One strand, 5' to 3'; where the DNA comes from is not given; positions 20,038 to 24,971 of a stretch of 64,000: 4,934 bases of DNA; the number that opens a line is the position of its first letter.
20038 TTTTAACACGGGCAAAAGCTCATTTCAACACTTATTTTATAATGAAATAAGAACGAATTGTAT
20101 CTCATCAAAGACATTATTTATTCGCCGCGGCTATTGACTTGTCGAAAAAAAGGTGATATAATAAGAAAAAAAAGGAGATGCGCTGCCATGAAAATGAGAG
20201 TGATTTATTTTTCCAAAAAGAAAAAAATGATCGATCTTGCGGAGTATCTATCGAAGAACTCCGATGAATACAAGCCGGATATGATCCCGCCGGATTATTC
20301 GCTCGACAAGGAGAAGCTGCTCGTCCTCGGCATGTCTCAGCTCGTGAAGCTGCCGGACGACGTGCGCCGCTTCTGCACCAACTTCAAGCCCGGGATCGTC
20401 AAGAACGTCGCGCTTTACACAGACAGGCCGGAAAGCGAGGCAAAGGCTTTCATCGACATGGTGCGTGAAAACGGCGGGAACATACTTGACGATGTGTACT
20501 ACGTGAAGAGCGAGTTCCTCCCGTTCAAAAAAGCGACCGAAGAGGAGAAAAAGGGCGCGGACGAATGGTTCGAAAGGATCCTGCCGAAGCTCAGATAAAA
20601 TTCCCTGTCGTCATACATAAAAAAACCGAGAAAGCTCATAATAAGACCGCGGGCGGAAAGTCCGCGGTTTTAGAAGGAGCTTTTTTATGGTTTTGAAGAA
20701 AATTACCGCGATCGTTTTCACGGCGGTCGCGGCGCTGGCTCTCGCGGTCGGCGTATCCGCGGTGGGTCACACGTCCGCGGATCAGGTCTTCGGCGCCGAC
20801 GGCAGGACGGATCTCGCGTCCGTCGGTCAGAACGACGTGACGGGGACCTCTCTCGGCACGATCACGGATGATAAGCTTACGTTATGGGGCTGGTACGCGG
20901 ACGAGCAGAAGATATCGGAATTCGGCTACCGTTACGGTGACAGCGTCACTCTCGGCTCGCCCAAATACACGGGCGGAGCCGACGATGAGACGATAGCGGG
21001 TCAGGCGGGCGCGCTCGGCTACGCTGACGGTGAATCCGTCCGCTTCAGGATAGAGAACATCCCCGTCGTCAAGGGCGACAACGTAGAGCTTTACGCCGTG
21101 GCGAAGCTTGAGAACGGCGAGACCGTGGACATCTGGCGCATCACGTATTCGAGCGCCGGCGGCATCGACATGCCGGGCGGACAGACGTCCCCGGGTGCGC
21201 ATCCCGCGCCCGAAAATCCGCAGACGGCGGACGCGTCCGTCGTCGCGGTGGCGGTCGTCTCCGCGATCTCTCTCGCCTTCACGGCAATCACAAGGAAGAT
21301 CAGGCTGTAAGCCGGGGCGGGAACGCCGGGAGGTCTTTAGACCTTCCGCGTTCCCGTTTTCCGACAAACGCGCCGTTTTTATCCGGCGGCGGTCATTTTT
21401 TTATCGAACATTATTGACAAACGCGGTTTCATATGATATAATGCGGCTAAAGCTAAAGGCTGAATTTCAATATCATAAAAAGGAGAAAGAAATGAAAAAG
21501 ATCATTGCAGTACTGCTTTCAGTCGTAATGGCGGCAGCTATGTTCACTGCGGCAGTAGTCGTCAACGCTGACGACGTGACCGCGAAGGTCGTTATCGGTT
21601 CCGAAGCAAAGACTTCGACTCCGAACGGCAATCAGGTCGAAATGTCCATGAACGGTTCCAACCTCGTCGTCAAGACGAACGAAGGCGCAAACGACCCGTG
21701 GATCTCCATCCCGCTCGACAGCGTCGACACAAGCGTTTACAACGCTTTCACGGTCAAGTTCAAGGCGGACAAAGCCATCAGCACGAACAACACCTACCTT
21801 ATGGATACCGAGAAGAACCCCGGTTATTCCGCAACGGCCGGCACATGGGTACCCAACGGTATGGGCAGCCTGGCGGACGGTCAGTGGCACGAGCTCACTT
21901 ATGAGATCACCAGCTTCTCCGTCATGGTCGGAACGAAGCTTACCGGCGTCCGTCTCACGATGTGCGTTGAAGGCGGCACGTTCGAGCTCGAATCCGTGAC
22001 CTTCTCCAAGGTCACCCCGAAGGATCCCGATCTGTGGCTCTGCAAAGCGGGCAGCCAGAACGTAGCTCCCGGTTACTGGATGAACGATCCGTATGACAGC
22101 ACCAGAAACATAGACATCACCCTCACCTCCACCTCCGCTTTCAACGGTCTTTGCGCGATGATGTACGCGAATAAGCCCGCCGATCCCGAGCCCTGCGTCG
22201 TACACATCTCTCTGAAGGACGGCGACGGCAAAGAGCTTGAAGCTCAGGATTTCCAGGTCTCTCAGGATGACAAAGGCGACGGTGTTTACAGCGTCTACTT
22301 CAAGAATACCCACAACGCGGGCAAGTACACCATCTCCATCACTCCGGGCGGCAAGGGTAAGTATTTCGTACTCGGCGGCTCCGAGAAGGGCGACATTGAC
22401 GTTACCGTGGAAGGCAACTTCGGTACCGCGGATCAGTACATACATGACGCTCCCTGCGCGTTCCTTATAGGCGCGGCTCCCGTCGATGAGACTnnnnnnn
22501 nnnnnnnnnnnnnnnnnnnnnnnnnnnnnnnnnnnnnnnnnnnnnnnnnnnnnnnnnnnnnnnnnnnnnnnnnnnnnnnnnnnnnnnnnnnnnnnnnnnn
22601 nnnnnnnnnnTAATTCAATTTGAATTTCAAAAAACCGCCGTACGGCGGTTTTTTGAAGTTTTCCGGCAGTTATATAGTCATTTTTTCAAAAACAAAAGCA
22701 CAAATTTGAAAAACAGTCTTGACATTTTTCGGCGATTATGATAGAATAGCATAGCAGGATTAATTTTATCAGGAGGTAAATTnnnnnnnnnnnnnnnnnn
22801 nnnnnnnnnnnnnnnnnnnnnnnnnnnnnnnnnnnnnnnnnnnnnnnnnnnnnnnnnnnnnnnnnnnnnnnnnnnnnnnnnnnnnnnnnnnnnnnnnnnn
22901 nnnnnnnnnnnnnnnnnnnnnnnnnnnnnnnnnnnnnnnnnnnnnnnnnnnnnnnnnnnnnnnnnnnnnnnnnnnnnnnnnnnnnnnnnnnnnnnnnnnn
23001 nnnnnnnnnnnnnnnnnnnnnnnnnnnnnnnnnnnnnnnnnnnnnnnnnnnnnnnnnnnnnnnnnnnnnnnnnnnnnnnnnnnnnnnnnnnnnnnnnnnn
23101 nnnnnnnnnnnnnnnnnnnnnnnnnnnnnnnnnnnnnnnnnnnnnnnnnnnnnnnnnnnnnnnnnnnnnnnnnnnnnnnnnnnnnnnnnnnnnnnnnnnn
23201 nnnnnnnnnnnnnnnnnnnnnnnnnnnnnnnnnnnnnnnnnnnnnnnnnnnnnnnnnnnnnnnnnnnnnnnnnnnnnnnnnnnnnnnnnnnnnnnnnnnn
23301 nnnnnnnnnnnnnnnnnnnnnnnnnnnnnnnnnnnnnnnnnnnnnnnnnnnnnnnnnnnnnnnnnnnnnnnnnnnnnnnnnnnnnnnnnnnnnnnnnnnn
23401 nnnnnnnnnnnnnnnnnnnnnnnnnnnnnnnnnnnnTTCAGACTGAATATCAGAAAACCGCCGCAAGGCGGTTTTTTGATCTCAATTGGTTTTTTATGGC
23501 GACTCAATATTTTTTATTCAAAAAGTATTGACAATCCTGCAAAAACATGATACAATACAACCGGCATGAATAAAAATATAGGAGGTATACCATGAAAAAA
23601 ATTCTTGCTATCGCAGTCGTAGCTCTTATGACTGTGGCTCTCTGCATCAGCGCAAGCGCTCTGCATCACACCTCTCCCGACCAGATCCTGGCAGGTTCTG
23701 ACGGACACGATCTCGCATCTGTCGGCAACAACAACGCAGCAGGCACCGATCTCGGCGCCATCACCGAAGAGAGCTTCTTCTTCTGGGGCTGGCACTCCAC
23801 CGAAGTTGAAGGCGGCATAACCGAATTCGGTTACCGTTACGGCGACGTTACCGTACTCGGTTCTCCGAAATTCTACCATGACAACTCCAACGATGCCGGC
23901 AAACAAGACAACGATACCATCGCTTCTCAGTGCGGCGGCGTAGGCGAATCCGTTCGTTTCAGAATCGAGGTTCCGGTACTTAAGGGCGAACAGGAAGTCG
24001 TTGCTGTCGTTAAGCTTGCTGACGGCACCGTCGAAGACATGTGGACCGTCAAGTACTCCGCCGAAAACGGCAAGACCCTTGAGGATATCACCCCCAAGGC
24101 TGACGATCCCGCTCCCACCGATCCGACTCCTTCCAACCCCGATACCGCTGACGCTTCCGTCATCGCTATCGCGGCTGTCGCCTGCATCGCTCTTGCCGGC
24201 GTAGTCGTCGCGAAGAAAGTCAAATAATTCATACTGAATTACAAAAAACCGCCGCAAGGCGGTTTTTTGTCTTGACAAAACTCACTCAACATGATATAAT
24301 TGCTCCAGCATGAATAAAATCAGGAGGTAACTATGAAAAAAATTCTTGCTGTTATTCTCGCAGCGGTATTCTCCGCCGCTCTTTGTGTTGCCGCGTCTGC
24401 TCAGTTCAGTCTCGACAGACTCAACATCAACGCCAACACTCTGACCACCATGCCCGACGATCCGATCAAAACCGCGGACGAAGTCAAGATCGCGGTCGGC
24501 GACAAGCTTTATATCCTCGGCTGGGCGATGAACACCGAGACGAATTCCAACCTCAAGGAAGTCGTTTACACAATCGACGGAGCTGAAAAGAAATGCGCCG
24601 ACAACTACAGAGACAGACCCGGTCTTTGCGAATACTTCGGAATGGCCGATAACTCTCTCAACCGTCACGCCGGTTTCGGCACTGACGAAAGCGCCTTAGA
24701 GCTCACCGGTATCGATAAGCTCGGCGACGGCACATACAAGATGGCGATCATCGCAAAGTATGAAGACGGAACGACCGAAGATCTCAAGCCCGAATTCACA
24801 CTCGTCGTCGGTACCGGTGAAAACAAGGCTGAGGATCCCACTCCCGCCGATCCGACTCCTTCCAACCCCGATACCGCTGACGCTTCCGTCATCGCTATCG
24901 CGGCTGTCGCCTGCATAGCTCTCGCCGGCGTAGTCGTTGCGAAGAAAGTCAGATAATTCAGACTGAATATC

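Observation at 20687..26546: Six tandem, same-strand paralogs, each an independent promoter-gene-terminator unit encoding a secreted, C-terminally anchored protein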

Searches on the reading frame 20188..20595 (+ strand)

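Call 5: search_protein_families(library=pfam, proteins=[window:20188-20595:+], max_evalue=1)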
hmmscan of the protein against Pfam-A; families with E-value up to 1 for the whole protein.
window:20188-20595:+ (136 aa): 2 families
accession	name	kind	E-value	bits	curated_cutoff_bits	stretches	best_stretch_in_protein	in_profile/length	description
PF24984.1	HEAT_EF3_GNC1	-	0.22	12.3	27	1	44-75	42-73/91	Elongation factor 3/GNC1 HEAT repeat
PF03119.21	DNA_ligase_ZBD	-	0.23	11.8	25.8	1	50-65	7-22/27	NAD-dependent DNA ligase C4 zinc finger domain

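Call 6: search_protein_families(library=ncbifam, proteins=[window:20188-20595:+], max_evalue=1)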
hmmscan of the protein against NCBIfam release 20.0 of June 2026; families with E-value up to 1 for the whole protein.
window:20188-20595:+ (136 aa): 1 family
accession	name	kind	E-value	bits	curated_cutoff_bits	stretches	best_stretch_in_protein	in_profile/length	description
NF007373.0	PRK09875.1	equivalog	0.22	11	486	1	71-131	48-109/292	phosphotriesterase-related protein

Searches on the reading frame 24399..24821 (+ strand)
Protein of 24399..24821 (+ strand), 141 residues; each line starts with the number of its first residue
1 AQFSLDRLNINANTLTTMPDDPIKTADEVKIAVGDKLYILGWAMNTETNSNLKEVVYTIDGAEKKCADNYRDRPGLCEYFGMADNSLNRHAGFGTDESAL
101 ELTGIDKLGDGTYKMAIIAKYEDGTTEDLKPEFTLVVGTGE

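Call 81: find_homologous_proteins(query=A6, max_evalue=0.001)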
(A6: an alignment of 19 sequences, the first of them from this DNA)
Query A6 (19 sequences) (141 aa, profile of the alignment): 33 proteins with E <= 0.001 among 2325 candidates.
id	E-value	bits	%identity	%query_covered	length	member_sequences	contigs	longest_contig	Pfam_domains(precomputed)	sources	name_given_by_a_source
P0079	1.7e-39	153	98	100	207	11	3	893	-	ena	-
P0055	6.5e-39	151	51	99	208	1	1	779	-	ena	-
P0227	9.0e-38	147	96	100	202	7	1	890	-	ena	-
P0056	5.9e-34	135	-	-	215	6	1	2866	-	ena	-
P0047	2.4e-31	126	50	13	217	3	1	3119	-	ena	-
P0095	1.5e-30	124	50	15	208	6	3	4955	-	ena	-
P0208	7.6e-30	121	54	97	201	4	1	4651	-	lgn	-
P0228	6.4e-29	118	50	99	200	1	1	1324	-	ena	-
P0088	1.1e-26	111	-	-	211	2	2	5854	-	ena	-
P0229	5.1e-26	109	-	-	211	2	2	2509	-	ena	-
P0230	2.3e-25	107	-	-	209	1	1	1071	-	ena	-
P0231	5.3e-25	106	27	39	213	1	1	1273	-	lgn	-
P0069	1.9e-24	104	-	-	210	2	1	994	-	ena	-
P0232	2.1e-24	104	-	-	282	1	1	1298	-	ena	-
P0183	5.1e-24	103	50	9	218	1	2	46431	-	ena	-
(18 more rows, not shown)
